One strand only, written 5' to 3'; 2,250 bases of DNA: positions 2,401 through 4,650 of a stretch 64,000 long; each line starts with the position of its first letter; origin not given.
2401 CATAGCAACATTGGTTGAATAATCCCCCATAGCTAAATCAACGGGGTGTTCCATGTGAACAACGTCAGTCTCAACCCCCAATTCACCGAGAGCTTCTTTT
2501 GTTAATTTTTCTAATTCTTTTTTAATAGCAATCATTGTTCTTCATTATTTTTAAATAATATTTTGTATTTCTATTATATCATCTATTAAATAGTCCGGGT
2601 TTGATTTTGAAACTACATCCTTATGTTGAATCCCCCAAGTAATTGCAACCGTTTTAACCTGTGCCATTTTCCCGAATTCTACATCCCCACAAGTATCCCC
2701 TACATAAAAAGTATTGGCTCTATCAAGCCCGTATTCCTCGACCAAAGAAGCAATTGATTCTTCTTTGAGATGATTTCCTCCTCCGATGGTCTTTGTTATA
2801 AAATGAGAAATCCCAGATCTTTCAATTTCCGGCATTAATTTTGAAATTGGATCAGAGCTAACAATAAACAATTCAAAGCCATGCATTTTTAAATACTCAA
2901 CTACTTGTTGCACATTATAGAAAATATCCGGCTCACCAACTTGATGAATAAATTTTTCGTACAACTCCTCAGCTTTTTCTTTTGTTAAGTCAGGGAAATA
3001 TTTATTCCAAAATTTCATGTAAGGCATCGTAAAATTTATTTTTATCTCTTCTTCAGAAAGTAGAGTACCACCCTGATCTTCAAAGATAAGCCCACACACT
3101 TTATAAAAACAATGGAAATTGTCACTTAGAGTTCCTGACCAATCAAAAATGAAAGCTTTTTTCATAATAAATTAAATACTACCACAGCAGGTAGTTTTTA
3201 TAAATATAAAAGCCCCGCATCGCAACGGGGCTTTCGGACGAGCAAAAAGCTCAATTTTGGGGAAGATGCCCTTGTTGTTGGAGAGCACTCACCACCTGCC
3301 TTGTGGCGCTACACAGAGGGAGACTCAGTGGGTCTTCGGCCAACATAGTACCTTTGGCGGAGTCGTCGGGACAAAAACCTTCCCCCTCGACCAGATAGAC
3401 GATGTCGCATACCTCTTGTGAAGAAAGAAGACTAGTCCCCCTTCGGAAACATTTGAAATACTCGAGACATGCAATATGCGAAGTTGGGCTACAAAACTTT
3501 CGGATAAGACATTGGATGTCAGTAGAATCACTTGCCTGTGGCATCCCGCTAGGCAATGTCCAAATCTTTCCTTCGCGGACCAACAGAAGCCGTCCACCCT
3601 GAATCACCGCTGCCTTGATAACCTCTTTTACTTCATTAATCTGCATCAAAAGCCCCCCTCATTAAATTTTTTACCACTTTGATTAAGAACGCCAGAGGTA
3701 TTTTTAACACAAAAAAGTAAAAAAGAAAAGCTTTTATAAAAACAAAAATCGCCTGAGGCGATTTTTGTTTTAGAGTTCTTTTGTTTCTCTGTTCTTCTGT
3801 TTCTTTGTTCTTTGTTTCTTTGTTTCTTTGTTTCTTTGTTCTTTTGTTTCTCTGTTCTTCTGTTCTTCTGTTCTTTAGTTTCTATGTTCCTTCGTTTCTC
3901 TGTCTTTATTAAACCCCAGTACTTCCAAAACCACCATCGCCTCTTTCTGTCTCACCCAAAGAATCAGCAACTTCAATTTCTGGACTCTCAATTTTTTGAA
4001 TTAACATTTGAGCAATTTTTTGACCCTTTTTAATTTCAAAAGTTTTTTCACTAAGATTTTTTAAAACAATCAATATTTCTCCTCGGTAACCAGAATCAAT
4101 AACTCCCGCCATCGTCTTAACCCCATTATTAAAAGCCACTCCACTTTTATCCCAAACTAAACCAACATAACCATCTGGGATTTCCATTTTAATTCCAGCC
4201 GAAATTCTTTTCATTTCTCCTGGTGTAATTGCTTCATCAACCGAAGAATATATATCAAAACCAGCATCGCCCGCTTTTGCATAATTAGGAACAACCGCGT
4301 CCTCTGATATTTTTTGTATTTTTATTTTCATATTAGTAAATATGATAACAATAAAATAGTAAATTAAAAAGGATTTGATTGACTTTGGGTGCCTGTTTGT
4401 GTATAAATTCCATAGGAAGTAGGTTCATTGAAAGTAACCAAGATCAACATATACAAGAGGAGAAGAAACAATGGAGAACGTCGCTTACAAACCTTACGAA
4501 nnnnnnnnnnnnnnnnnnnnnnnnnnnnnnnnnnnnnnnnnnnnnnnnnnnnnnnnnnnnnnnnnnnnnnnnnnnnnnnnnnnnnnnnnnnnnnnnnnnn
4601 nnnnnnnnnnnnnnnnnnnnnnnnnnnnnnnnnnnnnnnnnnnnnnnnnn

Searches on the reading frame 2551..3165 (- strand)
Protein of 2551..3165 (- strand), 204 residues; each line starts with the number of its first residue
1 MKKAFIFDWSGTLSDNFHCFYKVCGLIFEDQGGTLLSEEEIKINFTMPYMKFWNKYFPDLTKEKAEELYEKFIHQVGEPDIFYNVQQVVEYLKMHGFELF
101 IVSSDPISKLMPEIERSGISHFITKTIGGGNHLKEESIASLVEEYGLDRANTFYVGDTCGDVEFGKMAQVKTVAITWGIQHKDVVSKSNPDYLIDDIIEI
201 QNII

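Call 3: search_protein_families(library=pfam, proteins=[window:2551-3165:-], max_evalue=0.01)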
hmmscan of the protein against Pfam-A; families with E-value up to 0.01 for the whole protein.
window:2551-3165:- (204 aa): 4 families
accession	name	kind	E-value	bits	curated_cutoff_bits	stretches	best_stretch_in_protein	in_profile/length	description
PF13419.12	HAD_2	-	2.9e-20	73.6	23.8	1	6-175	2-178/178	Haloacid dehalogenase-like hydrolase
PF00702.32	Hydrolase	-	3.2e-11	44.4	26.4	1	3-168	2-190/191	haloacid dehalogenase-like hydrolase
PF13242.12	Hydrolase_like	-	4e-07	30.3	22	1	138-199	10-74/75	HAD-hyrolase-like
PF12710.13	HAD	-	1.3e-05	26.2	27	1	6-164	2-187/189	haloacid dehalogenase-like hydrolase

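Call 7: search_protein_families(library=ncbifam, proteins=[window:2551-3165:-], max_evalue=0.01)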
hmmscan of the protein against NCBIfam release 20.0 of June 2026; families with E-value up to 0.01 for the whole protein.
window:2551-3165:- (204 aa): 19 families
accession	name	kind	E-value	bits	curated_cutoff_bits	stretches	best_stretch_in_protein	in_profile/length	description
NF009804.0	PRK13288.1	equivalog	6.6e-18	65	218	1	3-203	4-209/215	pyrophosphatase PpaX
NF009695.0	PRK13222.1-2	equivalog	3.5e-17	62.7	225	1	64-204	76-222/226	phosphoglycolate phosphatase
NF009697.0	PRK13222.1-4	equivalog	1.2e-12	47.7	327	1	62-201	78-219/232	phosphoglycolate phosphatase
NF009694.0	PRK13222.1-1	equivalog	7.8e-11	41.7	415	1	67-200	96-235/252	phosphoglycolate phosphatase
NF009698.0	PRK13223.1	equivalog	1e-09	38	466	1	63-198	83-223/272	phosphoglycolate phosphatase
NF009699.0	PRK13225.1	equivalog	2.1e-09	37.3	368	1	80-196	142-259/273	phosphoglycolate phosphatase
TIGR01449.2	PGP_bact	equivalog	2.7e-09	36.9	180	1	67-203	74-212/213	phosphoglycolate phosphatase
TIGR02253.1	CTE7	subfamily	2e-08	34.3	169.75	1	44-200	61-220/221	TIGR02253 family HAD-type hydrolase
TIGR01454.1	AHBA_synth_RP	hypoth_equivalog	1.4e-07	31.3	246.65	1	49-197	38-196/205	AHBA synthesis associated protein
TIGR01488.1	HAD-SF-IB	subfamily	2.2e-07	31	45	1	49-167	44-176/177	HAD-IB family phosphatase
NF009696.0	PRK13222.1-3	equivalog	1.2e-06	28.4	359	1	3-202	4-214/223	N-acetylmuramic acid 6-phosphate phosphatase MupP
TIGR01490.1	HAD-SF-IB-hyp1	subfamily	0.00019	21.8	98.3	1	60-167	67-189/202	HAD-IB family hydrolase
TIGR01422.2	phosphonatase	equivalog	0.00028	20.3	220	0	150-177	174-201/251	phosphonoacetaldehyde hydrolase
TIGR01549.1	HAD-SF-IA-v1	subfamily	0.00051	20.5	23.3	0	88-168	67-148/149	HAD-IA family hydrolase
NF009700.0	PRK13226.1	equivalog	0.0011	18.7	342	1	3-195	13-215/229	phosphoglycolate phosphatase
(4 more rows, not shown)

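Call 8: search_protein_families(library=phrogs, proteins=[window:2551-3165:-], max_evalue=0.001)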
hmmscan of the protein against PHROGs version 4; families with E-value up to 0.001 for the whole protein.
window:2551-3165:- (204 aa): 0 families

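Call 57: search_protein_families(library=padloc, proteins=[window:2551-3165:-], max_evalue=0.001)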
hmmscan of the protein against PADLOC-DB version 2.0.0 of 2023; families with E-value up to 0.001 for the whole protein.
window:2551-3165:- (204 aa): 0 families

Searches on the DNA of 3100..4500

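Call 17: search_rna_families(source=window, start=3100, end=4500, threshold=evalue, max_evalue=10, show_alignments=2)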
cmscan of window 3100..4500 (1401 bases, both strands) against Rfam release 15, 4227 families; matches with E-value up to 10: 21.
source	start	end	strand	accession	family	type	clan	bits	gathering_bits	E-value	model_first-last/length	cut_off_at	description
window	3118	3201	+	RF02379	csRNA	Gene; sRNA;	-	28.2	57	0.32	1-93/93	no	Cia-dependent small RNA csRNA1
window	3720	3786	-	RF02434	SpF39_sRNA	Gene; sRNA;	-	26.9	60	0.76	1-109/109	no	Streptococcus sRNA SpF39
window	3703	3796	+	RF02436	SpF43_sRNA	Gene; sRNA;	-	23.8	70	0.052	1-99/99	no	Streptococcus sRNA SpF43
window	3700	3770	+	RF00125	IS128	Gene; sRNA;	-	22.2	80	0.065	125-198/209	no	IS128 RNA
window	3717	3770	+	RF02495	ohsC_RNA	Gene; antitoxin;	-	21.1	50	2.6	1-77/77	no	Oppression of Hydrophobic ORF by sRNA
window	3138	3199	-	RF02064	STnc370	Gene; sRNA;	-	21.1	54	9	1-71/71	no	Enterobacterial sRNA STnc370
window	3715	3774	+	RF02064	STnc370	Gene; sRNA;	-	20.9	54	10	1-71/71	no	Enterobacterial sRNA STnc370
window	3711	3797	-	RF01770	rimP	Cis-reg; leader;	-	20.5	47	1.9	1-102/102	no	Gammaprotebacteria rimP leader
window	3736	3772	-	RF03210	mir-7359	Gene; miRNA;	-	20.1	90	1.2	1-56/56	no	mir-7359 microRNA precursor family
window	3663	3771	-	RF02900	AaHKsRNA82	Gene; sRNA;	-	19.5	51.4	6.8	1-81/81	no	Aggregatibacter sRNA 82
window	3709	3805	+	RF04128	MIR8562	Gene; miRNA;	-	19.2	211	0.92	63-180/242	no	MIR8562 microRNA precursor family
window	3739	3771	+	RF04245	MIR169_7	Gene; miRNA;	CL00098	18.9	44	2.6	1-85/85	no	MIR169_7 microRNA precursor family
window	3744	3769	+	RF02054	STnc420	Gene; sRNA;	-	18.2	70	2.4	27-54/58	no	Salmonella enterica sRNA STnc420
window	3206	3237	-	RF01791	F6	Gene; sRNA;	-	18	46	4.2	1-57/57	no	F6 TB sRNA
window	3117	3211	-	RF00399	SNORA24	Gene; snRNA; snoRNA; HACA-box;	-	17.9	40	2.4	1-131/131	no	Small nucleolar RNA SNORA24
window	3739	3771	+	RF04134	MIR7504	Gene; miRNA;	-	17.5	83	8.6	1-124/124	no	MIR7504 microRNA precursor family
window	3646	3737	-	RF03664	MIR6288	Gene; miRNA;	-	16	74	8.6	1-92/92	no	MIR6288 microRNA precursor family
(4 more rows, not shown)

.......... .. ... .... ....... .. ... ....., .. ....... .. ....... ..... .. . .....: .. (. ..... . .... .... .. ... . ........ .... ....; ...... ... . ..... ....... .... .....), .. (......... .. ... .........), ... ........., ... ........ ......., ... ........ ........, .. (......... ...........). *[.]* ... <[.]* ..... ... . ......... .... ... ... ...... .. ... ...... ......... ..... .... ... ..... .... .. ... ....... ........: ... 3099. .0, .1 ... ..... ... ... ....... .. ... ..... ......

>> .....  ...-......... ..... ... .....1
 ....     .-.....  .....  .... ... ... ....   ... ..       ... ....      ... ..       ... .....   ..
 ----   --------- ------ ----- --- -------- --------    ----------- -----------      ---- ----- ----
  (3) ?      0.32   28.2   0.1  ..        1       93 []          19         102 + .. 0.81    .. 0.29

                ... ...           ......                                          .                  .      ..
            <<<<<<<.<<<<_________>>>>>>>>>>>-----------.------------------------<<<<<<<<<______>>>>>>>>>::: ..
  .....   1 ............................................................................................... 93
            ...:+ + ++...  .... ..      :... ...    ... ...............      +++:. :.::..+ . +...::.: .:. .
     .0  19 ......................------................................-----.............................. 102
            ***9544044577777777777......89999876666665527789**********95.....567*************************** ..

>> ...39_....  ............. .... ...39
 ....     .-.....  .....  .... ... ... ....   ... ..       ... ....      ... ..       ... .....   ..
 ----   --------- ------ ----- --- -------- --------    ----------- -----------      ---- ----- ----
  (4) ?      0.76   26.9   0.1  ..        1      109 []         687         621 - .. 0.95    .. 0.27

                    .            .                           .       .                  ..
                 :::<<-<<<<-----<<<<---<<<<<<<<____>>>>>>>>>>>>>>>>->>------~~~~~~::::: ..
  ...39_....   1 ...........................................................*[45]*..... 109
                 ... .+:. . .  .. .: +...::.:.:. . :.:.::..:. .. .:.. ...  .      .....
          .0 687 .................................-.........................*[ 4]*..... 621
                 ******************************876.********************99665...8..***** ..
